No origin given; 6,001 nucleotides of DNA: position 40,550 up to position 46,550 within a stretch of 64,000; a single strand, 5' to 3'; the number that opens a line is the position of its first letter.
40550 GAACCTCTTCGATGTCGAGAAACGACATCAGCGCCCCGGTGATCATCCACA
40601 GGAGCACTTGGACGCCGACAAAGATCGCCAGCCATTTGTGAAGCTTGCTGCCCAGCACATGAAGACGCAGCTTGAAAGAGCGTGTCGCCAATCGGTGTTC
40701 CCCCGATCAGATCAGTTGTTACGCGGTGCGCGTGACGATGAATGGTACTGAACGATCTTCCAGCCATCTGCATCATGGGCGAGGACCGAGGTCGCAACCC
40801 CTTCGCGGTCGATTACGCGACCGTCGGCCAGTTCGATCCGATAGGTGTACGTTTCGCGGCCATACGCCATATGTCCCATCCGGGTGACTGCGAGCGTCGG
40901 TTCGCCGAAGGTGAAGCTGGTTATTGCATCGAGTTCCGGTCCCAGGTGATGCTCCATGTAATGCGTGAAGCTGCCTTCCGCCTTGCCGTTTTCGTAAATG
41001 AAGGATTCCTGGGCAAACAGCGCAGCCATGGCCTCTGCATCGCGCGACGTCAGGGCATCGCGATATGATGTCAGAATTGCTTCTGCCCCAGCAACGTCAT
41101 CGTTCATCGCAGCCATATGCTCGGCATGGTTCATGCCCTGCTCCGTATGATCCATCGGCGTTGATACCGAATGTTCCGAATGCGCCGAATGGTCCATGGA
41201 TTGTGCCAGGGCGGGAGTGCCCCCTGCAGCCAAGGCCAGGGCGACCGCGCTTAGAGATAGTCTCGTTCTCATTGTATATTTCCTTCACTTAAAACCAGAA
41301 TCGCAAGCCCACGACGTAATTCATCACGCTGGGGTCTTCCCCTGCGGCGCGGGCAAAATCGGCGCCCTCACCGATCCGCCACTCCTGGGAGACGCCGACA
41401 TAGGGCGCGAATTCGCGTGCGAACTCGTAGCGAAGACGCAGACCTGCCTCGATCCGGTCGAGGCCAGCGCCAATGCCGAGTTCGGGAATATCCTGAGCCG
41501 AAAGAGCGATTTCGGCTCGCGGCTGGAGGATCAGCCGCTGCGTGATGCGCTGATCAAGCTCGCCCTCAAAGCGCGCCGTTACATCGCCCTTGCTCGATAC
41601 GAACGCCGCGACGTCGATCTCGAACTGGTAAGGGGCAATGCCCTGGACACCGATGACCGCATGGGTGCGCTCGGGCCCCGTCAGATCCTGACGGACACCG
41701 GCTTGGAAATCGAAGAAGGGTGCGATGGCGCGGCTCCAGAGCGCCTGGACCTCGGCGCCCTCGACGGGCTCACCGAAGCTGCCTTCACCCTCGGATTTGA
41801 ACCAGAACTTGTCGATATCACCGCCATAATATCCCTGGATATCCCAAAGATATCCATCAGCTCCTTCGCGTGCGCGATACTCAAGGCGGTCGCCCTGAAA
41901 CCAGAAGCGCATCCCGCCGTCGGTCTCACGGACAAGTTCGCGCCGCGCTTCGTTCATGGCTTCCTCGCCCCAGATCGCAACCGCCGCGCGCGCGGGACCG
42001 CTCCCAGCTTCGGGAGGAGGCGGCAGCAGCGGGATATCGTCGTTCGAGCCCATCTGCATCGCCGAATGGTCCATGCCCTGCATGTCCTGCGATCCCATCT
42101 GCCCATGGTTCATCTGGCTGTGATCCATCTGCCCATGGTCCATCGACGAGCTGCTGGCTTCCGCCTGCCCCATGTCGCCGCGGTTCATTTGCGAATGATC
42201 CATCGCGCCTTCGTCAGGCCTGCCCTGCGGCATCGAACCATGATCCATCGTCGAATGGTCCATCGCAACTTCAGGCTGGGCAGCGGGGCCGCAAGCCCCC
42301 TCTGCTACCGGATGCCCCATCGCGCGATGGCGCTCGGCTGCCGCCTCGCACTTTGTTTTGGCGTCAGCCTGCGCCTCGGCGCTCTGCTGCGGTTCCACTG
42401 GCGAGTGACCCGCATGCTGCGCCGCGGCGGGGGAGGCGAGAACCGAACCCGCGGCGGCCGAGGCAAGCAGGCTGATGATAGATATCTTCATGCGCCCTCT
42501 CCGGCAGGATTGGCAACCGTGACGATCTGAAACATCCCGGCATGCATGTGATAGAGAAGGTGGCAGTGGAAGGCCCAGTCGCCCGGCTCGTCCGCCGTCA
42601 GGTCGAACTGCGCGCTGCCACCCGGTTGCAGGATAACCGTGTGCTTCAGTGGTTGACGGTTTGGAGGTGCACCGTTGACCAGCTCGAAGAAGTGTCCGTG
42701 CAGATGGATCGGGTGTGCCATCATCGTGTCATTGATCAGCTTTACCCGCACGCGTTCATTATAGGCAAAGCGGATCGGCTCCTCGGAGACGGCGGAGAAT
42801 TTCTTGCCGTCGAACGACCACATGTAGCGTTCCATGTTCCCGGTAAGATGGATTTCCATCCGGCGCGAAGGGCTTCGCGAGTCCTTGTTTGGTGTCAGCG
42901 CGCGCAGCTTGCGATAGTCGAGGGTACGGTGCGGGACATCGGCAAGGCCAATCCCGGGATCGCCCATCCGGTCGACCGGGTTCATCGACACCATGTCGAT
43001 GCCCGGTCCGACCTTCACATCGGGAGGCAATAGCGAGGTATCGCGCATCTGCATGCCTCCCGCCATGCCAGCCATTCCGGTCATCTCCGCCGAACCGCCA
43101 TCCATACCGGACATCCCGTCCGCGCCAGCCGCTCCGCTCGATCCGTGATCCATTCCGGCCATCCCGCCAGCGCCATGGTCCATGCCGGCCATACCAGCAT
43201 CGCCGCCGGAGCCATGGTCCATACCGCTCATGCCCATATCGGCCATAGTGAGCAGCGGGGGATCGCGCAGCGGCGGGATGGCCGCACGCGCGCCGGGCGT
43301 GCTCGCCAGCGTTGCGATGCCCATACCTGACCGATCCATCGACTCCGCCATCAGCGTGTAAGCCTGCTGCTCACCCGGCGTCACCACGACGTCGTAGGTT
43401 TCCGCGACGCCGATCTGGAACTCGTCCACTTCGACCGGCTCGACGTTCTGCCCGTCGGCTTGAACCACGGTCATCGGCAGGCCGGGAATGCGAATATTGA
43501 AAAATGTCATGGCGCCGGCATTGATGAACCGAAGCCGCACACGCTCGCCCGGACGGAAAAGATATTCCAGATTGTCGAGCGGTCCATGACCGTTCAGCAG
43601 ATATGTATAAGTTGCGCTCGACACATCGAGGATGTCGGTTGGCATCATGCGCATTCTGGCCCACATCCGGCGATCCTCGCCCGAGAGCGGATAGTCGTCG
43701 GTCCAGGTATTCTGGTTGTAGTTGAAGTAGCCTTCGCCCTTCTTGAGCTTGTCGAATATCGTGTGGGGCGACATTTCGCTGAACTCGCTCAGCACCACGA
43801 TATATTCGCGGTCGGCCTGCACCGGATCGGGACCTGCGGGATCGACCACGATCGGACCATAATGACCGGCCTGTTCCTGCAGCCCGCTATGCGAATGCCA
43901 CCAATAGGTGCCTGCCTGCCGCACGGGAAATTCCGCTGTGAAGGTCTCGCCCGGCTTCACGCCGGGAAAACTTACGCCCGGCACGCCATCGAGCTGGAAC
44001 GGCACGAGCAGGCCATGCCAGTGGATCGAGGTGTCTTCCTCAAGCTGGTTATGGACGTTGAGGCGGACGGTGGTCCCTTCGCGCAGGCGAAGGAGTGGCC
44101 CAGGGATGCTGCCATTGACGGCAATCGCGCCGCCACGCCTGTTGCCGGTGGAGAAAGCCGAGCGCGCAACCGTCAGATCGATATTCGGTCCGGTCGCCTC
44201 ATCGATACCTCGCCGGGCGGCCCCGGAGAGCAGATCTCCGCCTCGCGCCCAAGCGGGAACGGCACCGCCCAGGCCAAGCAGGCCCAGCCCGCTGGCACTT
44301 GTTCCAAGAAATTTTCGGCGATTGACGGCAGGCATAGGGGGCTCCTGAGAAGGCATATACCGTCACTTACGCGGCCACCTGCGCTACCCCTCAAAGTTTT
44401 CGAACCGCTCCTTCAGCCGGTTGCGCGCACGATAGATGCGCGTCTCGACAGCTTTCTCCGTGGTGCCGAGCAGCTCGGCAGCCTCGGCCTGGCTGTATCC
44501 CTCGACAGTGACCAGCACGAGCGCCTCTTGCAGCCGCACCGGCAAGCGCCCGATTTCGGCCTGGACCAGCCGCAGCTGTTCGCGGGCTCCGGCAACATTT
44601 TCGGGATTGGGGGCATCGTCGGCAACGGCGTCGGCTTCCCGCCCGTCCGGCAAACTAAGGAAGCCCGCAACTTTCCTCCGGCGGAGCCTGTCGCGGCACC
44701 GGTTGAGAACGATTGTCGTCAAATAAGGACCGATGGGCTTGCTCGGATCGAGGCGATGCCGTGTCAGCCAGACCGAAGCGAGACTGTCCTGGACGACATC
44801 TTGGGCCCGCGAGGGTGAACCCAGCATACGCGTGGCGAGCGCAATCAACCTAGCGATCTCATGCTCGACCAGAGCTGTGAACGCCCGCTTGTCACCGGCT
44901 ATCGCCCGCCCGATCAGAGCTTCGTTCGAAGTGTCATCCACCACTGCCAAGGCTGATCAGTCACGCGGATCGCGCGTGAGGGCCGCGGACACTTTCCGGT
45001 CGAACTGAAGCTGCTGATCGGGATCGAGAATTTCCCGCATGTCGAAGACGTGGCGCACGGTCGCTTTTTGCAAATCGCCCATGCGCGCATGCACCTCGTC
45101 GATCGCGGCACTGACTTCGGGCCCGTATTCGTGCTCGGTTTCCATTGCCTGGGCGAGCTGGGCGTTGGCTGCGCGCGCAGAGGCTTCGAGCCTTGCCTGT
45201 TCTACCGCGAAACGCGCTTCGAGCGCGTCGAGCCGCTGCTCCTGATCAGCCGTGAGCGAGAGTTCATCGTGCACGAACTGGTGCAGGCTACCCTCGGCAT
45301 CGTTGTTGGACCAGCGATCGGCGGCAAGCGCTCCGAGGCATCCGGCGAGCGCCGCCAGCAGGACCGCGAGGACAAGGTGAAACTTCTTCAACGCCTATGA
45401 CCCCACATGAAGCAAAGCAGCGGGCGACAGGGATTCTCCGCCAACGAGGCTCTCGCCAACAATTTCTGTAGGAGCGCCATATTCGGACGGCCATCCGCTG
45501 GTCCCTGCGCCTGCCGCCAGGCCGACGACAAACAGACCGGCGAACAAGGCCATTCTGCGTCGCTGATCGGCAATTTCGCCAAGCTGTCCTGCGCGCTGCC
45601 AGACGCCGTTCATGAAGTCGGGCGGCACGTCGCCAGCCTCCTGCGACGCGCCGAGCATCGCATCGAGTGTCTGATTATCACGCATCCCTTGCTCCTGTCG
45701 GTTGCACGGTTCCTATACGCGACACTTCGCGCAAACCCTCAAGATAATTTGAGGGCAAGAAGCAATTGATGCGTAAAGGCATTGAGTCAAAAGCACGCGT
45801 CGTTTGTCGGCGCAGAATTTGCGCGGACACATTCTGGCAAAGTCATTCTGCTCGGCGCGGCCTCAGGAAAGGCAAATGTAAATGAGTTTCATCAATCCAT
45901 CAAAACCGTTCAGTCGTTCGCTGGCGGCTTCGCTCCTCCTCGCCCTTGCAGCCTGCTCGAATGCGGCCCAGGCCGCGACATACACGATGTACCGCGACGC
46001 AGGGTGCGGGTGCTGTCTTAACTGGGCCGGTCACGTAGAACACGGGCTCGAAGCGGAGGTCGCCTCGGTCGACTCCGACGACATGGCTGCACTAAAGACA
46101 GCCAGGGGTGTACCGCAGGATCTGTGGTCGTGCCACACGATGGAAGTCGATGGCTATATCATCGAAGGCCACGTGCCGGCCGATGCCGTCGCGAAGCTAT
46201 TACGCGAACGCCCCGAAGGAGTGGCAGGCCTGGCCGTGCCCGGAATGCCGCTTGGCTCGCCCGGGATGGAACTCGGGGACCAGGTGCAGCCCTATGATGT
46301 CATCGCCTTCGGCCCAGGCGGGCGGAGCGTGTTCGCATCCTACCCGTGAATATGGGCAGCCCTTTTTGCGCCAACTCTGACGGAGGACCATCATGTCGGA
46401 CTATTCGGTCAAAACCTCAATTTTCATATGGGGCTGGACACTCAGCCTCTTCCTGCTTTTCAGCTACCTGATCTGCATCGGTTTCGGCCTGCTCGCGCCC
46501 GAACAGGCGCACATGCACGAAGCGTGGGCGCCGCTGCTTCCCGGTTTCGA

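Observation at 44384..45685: Complete CnrY-CnrX-CnrH-type signalling module, attached to copAB instead of an RND nickel/cobalt pump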

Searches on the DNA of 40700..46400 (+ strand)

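Call 9: search_dna_similar(query=window:40700-46400:+, collection=plasmids, mode=near, max_rows=25)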
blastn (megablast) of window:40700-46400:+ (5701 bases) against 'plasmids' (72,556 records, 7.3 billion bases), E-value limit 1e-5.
Records with a match: 4; places in all: 5; records where one place covers at least 80% of the query: 0.
Best place of each record, by identity: 60-80% 4.
By first word of the organism name: Croceicoccus 1; Aurantiacibacter 1; Novosphingobium 1; Sphingopyxis 1.
By predicted mobility (MOB-suite, as given by PLSDB): non-mobilizable 2; mobilizable 1; conjugative 1.
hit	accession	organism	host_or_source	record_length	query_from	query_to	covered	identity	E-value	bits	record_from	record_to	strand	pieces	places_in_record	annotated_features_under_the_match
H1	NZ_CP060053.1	Croceicoccus marinus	prokaryote,marine sediment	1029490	1814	2386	10%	79.7%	1e-109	407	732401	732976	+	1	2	none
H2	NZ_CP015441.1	Aurantiacibacter atlanticus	sediment,deep sea sediment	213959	1817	2386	10%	80.0%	2e-111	412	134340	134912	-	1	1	copper resistance system multicopper oxidase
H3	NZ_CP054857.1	Novosphingobium decolorationis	cell culture,deep-sea sediment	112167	1820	2392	10%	78.2%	1e-94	357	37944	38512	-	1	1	copper resistance system multicopper oxidase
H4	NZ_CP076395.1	Sphingopyxis indica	Single cell,HCH dumpsite soil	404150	1834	2145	5%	74.5%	8e-26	128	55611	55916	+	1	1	copper resistance system multicopper oxidase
